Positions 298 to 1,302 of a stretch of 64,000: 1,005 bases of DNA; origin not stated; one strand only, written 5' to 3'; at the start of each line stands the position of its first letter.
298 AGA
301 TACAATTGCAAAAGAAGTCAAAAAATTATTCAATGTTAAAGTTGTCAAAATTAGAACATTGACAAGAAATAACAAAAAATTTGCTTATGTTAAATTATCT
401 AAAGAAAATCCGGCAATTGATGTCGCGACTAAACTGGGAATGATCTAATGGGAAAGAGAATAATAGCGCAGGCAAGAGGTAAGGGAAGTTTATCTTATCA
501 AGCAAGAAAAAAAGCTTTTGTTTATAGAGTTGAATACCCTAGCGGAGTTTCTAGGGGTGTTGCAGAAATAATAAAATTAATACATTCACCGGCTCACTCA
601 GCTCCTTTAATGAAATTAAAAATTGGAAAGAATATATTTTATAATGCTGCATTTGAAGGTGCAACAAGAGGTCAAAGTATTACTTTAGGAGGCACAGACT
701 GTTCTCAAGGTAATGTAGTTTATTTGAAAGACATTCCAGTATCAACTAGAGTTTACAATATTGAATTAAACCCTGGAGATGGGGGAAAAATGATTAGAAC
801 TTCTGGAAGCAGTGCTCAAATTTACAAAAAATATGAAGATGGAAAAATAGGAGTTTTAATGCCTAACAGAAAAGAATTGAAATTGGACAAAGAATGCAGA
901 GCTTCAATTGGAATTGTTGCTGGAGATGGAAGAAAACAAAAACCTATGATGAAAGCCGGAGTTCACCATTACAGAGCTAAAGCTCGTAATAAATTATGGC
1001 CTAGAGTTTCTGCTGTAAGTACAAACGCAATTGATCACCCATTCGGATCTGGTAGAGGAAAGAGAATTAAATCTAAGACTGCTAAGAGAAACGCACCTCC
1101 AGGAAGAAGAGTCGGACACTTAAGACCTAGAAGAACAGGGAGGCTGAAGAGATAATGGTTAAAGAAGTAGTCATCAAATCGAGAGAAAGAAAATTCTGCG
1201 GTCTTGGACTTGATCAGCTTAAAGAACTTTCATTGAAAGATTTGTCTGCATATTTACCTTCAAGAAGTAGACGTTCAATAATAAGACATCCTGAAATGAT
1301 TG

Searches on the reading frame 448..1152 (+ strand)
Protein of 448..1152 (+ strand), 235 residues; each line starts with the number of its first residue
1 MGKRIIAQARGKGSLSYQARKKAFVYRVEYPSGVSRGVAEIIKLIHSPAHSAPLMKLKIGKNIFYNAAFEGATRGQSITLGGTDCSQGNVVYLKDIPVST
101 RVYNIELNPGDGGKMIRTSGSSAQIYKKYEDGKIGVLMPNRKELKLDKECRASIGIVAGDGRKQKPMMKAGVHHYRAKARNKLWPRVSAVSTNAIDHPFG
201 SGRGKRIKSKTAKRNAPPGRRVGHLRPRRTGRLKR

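Call 22: search_protein_families(library=pfam, proteins=[window:448-1152:+], max_evalue=0.001)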
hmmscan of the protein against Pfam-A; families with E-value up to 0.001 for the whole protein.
window:448-1152:+ (235 aa): 1 family
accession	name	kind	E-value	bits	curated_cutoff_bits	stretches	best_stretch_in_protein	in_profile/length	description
PF03947.24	Ribosomal_L2_C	-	2.1e-34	118.8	33.7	1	87-210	2-119/126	Ribosomal Proteins L2, C-terminal domain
